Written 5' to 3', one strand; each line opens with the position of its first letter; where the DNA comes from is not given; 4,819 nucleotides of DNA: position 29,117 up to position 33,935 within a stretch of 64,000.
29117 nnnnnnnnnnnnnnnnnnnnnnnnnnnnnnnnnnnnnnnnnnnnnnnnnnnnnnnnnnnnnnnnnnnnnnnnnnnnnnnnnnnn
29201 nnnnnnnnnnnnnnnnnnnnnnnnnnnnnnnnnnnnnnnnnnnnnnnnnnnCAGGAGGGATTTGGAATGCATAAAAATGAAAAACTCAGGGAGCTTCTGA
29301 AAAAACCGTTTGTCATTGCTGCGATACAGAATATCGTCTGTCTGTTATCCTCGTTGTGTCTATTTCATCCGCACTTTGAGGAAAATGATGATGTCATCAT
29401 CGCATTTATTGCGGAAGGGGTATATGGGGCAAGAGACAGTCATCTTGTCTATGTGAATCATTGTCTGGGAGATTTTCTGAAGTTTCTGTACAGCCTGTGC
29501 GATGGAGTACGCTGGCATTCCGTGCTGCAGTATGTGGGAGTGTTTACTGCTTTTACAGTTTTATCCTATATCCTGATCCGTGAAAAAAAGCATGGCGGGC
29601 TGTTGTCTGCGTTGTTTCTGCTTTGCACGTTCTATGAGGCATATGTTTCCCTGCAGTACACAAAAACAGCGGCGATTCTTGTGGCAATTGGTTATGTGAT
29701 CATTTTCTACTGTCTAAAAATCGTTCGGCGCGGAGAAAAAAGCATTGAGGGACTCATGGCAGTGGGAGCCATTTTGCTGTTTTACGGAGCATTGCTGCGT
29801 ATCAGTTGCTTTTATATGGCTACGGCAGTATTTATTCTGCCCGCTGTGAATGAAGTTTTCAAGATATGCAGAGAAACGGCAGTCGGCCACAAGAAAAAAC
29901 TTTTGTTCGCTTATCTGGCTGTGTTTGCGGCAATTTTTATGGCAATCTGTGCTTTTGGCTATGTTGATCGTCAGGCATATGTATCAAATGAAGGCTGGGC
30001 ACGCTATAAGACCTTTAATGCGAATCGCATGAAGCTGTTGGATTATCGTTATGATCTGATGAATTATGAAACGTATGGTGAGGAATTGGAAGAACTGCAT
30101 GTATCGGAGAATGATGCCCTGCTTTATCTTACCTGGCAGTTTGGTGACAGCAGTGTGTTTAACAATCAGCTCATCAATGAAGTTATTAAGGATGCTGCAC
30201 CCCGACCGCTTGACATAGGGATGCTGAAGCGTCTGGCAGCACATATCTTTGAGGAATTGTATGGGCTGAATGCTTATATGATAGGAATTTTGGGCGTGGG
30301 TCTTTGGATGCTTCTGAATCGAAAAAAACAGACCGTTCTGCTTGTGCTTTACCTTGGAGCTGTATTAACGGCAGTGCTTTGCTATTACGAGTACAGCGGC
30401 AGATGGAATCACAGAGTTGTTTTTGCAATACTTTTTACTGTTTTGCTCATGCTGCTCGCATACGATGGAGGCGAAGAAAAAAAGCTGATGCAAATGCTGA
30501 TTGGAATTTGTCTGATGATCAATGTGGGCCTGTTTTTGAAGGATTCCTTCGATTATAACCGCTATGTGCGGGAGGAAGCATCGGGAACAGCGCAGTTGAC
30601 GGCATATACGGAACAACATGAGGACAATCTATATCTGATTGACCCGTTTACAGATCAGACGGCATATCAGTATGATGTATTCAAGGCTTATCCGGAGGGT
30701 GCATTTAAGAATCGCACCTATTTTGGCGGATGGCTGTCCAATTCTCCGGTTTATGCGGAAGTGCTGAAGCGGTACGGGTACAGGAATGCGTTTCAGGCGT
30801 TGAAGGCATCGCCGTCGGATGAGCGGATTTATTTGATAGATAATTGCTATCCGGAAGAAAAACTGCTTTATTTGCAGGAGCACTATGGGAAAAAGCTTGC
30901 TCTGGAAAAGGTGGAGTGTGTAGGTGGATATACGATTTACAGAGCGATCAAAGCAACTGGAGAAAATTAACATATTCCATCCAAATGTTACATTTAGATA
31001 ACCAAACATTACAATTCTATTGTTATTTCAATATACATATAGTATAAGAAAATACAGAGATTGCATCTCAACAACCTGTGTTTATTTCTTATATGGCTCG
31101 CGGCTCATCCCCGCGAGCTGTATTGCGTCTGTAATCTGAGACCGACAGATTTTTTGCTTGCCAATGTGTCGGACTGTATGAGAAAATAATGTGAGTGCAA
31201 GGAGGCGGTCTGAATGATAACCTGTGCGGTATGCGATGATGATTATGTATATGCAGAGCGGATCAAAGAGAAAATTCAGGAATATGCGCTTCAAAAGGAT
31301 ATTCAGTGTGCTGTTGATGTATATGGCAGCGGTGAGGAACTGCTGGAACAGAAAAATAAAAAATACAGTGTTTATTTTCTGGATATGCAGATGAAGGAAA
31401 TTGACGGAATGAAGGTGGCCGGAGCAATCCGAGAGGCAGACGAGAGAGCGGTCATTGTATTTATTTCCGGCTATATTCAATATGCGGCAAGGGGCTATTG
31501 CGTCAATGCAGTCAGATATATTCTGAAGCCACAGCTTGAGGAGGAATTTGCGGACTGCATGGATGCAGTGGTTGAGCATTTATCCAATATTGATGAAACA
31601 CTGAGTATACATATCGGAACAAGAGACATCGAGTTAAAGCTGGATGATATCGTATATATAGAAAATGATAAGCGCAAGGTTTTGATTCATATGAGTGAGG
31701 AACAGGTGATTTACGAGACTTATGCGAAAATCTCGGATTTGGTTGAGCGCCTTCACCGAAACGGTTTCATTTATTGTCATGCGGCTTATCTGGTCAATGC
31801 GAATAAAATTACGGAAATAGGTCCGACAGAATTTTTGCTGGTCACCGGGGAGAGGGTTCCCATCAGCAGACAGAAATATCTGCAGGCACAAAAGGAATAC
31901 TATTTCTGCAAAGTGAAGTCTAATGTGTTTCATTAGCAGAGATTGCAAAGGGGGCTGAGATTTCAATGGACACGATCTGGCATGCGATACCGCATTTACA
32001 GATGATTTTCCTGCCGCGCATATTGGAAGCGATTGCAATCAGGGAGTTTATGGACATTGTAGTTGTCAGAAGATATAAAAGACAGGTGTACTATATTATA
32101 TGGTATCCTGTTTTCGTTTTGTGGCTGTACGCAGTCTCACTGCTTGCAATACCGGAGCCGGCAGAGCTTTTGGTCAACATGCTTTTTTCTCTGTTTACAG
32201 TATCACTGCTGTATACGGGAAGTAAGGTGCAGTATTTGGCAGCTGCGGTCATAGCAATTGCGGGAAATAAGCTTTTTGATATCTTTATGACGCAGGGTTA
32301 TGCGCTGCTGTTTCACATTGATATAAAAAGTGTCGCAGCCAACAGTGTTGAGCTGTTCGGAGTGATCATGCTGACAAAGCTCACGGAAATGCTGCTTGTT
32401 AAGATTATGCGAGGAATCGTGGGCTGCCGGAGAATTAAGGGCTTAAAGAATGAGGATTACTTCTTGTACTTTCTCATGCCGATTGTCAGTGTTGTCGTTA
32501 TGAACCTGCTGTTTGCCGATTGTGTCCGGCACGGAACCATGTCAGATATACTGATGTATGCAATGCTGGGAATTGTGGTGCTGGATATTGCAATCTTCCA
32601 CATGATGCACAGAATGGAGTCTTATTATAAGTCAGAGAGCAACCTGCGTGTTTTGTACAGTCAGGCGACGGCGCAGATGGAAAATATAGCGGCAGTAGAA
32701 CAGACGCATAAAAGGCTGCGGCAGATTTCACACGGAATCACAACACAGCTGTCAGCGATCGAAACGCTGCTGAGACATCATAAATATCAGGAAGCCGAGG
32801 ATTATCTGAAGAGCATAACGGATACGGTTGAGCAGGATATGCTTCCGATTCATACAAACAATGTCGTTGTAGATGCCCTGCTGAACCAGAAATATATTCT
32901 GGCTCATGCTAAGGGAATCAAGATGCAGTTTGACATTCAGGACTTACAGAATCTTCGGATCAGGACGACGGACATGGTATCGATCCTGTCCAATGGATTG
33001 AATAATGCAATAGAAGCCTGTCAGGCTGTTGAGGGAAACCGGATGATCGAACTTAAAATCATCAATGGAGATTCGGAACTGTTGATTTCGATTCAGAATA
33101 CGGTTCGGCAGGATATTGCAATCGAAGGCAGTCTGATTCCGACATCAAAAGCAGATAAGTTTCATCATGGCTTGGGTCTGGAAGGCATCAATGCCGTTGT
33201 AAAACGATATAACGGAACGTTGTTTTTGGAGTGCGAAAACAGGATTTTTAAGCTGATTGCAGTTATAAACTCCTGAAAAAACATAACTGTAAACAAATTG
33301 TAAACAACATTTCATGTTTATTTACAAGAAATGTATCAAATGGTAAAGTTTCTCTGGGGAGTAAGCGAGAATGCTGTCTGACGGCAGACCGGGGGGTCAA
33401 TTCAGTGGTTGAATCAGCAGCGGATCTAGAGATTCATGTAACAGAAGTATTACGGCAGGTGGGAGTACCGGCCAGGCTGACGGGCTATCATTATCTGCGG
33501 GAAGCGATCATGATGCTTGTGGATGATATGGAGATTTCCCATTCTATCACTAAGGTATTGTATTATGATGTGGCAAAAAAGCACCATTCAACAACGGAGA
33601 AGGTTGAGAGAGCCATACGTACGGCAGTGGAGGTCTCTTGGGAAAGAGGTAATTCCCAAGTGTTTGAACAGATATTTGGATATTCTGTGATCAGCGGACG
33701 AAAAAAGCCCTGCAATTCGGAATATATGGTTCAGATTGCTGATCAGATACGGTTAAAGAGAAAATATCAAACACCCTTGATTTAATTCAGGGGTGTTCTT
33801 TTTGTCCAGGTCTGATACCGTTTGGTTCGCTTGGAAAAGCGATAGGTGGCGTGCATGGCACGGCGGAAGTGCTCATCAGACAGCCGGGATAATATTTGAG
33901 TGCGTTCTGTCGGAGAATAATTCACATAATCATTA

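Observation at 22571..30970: Operon of large, mostly unclassifiable membrane proteins plus YdjC and YfhO: candidate undescribed extracytoplasmic glycan-tailoring system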

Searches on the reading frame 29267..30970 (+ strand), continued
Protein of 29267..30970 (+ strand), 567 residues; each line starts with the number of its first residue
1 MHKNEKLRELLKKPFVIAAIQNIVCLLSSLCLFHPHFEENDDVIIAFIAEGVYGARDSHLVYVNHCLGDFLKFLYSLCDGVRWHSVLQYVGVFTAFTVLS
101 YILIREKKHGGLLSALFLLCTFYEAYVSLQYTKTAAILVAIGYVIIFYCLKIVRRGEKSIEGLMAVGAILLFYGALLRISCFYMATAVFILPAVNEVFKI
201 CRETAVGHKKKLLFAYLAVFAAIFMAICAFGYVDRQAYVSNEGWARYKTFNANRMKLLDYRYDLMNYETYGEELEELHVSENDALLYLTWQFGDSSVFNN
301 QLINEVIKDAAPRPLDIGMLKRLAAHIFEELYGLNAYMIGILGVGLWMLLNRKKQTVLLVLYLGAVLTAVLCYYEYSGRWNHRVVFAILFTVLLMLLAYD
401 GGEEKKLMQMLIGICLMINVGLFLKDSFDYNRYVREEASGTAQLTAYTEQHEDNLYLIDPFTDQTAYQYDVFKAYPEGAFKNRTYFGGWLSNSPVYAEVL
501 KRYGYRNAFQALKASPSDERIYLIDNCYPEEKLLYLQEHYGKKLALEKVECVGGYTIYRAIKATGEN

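Call 78: search_protein_families(library=ncbifam, proteins=[L020:4870-6207:+, L014:4114-5445:+, L026:4187-5173:+, L020:12984-13913:+, L020:17362-20013:+, L026:13801-15237:+], max_evalue=0.00001)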
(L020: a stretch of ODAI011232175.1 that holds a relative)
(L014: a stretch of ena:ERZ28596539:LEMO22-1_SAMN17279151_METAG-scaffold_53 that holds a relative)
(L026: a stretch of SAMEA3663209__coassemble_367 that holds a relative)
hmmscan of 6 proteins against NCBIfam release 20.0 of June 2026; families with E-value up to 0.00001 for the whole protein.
L020:4870-6207:+ (446 aa): 7 families
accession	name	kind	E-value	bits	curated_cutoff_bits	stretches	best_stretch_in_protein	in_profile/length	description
NF011729.0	PRK15182.1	equivalog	1.1e-131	439.6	592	1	19-432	7-417/425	Vi polysaccharide biosynthesis UDP-N-acetylglucosamine C-6 dehydrogenase TviB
TIGR03026.1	NDP-sugDHase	subfamily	2.7e-116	388.7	189.8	1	20-409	2-398/413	nucleotide sugar dehydrogenase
NF040825.1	UDPMaNacDH_Arch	equivalog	7.7e-64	216.1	750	1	20-433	2-403/418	UDP-N-acetyl-D-mannosamine dehydrogenase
NF008286.0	PRK11064.1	equivalog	2.2e-61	207.7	459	1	19-404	4-401/420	UDP-N-acetyl-D-mannosamine dehydrogenase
NF041297.1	UDPGDh_AglM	equivalog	2.3e-44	152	670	1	20-404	2-397/429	UDP-glucose 6-dehydrogenase AglM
NF047673.2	TeichurnBiosyTuaD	equivalog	3.7e-33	115.3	700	1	19-444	2-427/439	UDP-glucose 6-dehydrogenase TuaD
NF011631.0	PRK15057.1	equivalog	8.5e-07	28.4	757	1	20-391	2-361/388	UDP-glucose 6-dehydrogenase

L014:4114-5445:+ (444 aa): 7 families
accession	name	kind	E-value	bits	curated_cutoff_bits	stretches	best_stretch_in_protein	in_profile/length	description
NF011729.0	PRK15182.1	equivalog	1.2e-129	432.9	592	1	16-429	6-416/425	Vi polysaccharide biosynthesis UDP-N-acetylglucosamine C-6 dehydrogenase TviB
TIGR03026.1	NDP-sugDHase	subfamily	4.6e-114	381.4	189.8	1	18-410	2-401/413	nucleotide sugar dehydrogenase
NF008286.0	PRK11064.1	equivalog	5.6e-67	226.2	459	1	17-404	4-403/420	UDP-N-acetyl-D-mannosamine dehydrogenase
NF040825.1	UDPMaNacDH_Arch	equivalog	1.2e-63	215.5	750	1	18-431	2-403/418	UDP-N-acetyl-D-mannosamine dehydrogenase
NF041297.1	UDPGDh_AglM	equivalog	6.9e-44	150.4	670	1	18-430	2-418/429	UDP-glucose 6-dehydrogenase AglM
NF047673.2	TeichurnBiosyTuaD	equivalog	3.2e-33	115.5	700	1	18-442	3-427/439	UDP-glucose 6-dehydrogenase TuaD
NF011631.0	PRK15057.1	equivalog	1.7e-06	27.4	757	1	18-312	2-293/388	UDP-glucose 6-dehydrogenase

L026:4187-5173:+ (329 aa): 13 families
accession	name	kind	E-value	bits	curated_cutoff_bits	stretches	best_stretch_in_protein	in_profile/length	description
NF047588.1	GlcsyltransPgfSStrep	equivalog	6e-78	262.2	500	1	15-317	2-304/308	glycosyltransferase PgfS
NF007986.1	PRK10714.1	equivalog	2.7e-53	181.1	529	1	11-320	3-313/316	undecaprenyl-phosphate 4-deoxy-4-formamido-L-arabinose transferase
TIGR03937.1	PgaC_IcaA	equivalog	3.9e-18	65.6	422.3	1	11-123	42-151/407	poly-beta-1,6-N-acetyl-D-glucosamine synthase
NF007482.0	PRK10073.1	equivalog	5.2e-13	48.7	423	1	12-112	4-100/334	glycosyltransferase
NF041875.1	EPS_EpsD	equivalog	3.5e-09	36.5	370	1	16-133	1-115/325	exopolysaccharide biosynthesis glycosyltransferase EpsD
NF047683.1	TeichurnBiosyTuaG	equivalog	5.1e-09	36.1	400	1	14-115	6-104/252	teichuronic acid biosynthesis protein TuaG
TIGR03111.1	glyc2_xrt_Gpos1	hypoth_equivalog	4.4e-08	32.4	363.95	1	9-156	44-189/439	TIGR03111 family XrtG-associated glycosyltransferase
NF053739.1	GlytfEpsEBac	equivalog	6.1e-08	32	450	1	15-108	2-93/265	glycosyltransferase EpsE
NF041394.1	GtaseAglG_Halo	equivalog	1.9e-07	30.7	440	1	15-124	2-109/304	glucosyl-dolichyl phosphate glucuronosyltransferase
NF050050.1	ProtGlycPglI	equivalog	3e-07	30.1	500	1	14-137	2-123/306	GalNAc(5)-diNAcBac-PP-undecaprenol beta-1,3-glucosyltransferase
NF010496.0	PRK13915.1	equivalog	6.4e-07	28.8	262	1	5-114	23-133/307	glucosyl-3-phosphoglycerate synthase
TIGR03965.1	mycofact_glyco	equivalog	1.1e-06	27.8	280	1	12-124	72-181/467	mycofactocin biosynthesis glycosyltransferase MftF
TIGR04283.1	glyco_like_mftF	equivalog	1.2e-06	28.3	182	1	16-123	1-98/221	TIGR04283 family arsenosugar biosynthesis glycosyltransferase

L020:12984-13913:+ (310 aa): 0 families

L020:17362-20013:+ (884 aa): 0 families

L026:13801-15237:+ (479 aa): 10 families
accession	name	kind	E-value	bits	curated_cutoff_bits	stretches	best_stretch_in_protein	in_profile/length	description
TIGR03025.1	EPS_sugtrans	subfamily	1.7e-122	409.9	295.55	1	21-479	1-445/445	exopolysaccharide biosynthesis polyprenyl glycosylphosphotransferase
TIGR03023.1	WcaJ_sugtrans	equivalog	1.6e-99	334.3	410.75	1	21-478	1-452/453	undecaprenyl-phosphate glucose phosphotransferase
TIGR03022.1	WbaP_sugtrans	subfamily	1.5e-91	307.9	403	1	19-478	1-455/456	undecaprenyl-phosphate galactose phosphotransferase WbaP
NF041877.1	EPS_EpsZ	equivalog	6.5e-75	252.5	800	1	196-478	176-458/459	exopolysaccharide biosynthesis polyisoprenyl-phosphate hexose-1-phosphate transferase EpsZ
NF052601.1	undeca_RfbP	equivalog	2.4e-65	220.2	330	1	277-476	37-239/244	undecaprenyl-phosphate galactose phosphotransferase family protein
TIGR03013.1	EpsB_2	subfamily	8.1e-61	206.4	393.35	1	24-479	4-443/443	TIGR03013 family XrtA/PEP-CTERM system glycosyltransferase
NF050817.1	PolSacchBiosHfsE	equivalog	1.3e-56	192.3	750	1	45-472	39-459/467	polysaccharide biosynthesis protein HfsE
NF011751.0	PRK15204.1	equivalog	8.7e-52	176.3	907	1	51-478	54-475/476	undecaprenyl-phosphate galactose phosphotransferase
NF007518.0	PRK10124.1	equivalog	7.4e-51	173.3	684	1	43-475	40-460/464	undecaprenyl-phosphate glucose phosphotransferase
NF045514.1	glycotran_HepC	equivalog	1.6e-23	83.1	140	1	283-407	115-214/220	heterocyst development glycosyltransferase HepC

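Call 80: search_protein_families(library=pfam, proteins=[L020:12984-13913:+], max_evalue=0.001)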
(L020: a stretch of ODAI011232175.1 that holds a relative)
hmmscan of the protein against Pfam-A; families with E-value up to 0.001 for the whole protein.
L020:12984-13913:+ (310 aa): 0 families

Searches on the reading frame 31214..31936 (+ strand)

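Call 5: search_protein_families(library=pfam, proteins=[window:31214-31936:+], max_evalue=0.1)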
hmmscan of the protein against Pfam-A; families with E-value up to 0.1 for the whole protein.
window:31214-31936:+ (240 aa): 4 families
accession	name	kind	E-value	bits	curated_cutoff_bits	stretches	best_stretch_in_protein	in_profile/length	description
PF04397.21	LytTR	-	8.6e-16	58.4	22.6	1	139-222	4-90/98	LytTr DNA-binding domain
PF00072.30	Response_reg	-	8e-13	49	30.2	1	6-112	3-106/111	Response regulator receiver domain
PF02868.21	Peptidase_M4_C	-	0.028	14.7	24.4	1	108-205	12-111/165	Thermolysin metallopeptidase, alpha-helical domain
PF22381.2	Staph_reg_Sar_Rot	-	0.064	13.8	27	0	150-164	64-78/85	Transcriptional regulator SarA/Rot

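Call 6: search_protein_families(library=ncbifam, proteins=[window:31214-31936:+], max_evalue=0.1)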
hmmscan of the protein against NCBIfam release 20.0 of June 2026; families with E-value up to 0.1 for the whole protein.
window:31214-31936:+ (240 aa): 38 families (the best 25 are shown)
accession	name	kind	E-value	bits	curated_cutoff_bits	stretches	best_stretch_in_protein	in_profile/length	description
NF008677.0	PRK11697.1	equivalog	1.4e-21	76.9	246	1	1-228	1-233/238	two-component system response regulator BtsR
NF046049.1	quorum_RR_AgrA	equivalog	3.2e-17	62.9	400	1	5-205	4-216/238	quorum-sensing response regulator AgrA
NF010684.1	PRK14084.1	equivalog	2.3e-15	57.1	375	2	17-122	16-118/254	response regulator transcription factor LytR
NF053854.1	RespRegPhoBBctds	equivalog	4.1e-09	36.1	270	1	24-161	16-152/225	two-component system response regulator PhoB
NF051850.1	RespRegRprY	equivalog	5.6e-08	32.5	370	1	6-193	9-192/234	response regulator transcription factor RprY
NF033791.1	ActR_PrrA_rreg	equivalog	4.9e-07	29.9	250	1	5-124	5-121/173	ActR/PrrA/RegA family redox response regulator transcription factor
NF040749.1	tetrathio_RR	equivalog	3.3e-06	27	290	1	27-124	19-119/191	tetrathionate respiration response regulator TtrR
NF045991.1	RespRegCtrARhodob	equivalog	4.4e-06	26.6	350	1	26-156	20-148/224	response regulator transcription factor CtrA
NF045944.1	ResRegRpaBCyano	equivalog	3.7e-05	23.2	330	1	34-169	24-158/229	response regulator transcription factor RpaB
TIGR01387.1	cztR_silR_copR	subfamily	5e-05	23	279.2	1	32-141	23-132/218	heavy metal response regulator transcription factor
NF006900.1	PRK09390.1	equivalog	0.0001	21.9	255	1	24-127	22-127/203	response regulator FixJ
NF046022.1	RespRegCpdRBruc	equivalog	0.00011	22.2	180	1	33-92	27-87/120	cell cycle two-component system response regulator CpdR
TIGR02875.1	spore_0_A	equivalog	0.00018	20.8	200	1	2-131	3-134/262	sporulation transcription factor Spo0A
NF008469.0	PRK11361.1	equivalog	0.00019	20.3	714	1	43-112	40-112/461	acetoacetate metabolism transcriptional regulator AtoC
NF041946.1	LuxO_transreg_Vib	equivalog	0.00051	19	800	1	29-107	18-99/463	quorum-sensing sigma-54 dependent transcriptional regulator LuxO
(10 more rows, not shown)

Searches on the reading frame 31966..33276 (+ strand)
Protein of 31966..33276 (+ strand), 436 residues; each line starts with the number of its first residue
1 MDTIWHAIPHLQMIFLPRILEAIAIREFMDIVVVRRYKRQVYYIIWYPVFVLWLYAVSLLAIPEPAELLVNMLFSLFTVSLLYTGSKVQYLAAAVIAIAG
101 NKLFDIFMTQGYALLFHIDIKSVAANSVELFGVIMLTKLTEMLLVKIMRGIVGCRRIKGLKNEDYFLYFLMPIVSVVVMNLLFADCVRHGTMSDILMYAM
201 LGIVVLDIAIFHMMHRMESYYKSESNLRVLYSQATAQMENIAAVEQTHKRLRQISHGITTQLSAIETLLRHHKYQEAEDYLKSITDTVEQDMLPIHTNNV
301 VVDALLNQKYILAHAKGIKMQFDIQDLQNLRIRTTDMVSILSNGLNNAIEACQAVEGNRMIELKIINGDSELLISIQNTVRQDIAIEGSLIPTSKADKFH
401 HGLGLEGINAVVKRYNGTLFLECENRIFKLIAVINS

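Call 5: search_protein_families(library=pfam, proteins=[window:31966-33276:+], max_evalue=0.1)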
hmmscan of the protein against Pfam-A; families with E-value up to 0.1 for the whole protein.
window:31966-33276:+ (436 aa): 2 families
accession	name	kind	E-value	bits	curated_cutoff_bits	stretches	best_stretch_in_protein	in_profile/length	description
PF14501.12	HATPase_c_5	-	2.2e-23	82.5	22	1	333-434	2-101/102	GHKL domain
PF02518.31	HATPase_c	-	0.00051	20.9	26.4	1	336-424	5-96/111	Histidine kinase-, DNA gyrase B-, and HSP90-like ATPase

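Call 6: search_protein_families(library=ncbifam, proteins=[window:31966-33276:+], max_evalue=0.1)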
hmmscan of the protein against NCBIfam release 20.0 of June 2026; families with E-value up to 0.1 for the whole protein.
window:31966-33276:+ (436 aa): 1 family
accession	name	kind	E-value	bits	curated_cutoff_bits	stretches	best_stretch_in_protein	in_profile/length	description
NF008298.1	PRK11086.1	subfamily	2.5e-09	36.1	520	1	237-428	319-516/529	DcuS/MalK family sensor histidine kinase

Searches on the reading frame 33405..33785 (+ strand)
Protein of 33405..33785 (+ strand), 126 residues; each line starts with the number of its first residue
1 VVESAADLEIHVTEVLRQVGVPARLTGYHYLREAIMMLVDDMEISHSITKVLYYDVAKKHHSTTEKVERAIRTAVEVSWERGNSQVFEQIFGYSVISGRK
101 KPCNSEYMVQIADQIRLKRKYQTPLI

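Call 33: search_protein_families(library=pfam, proteins=[window:33405-33785:+], max_evalue=0.001)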
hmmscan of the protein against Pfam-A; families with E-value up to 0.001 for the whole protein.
window:33405-33785:+ (126 aa): 1 family
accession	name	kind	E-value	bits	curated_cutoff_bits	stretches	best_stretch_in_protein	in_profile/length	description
PF08769.17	Spo0A_C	-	3.3e-37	127.1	25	1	12-115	1-104/104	Sporulation initiation factor Spo0A C terminal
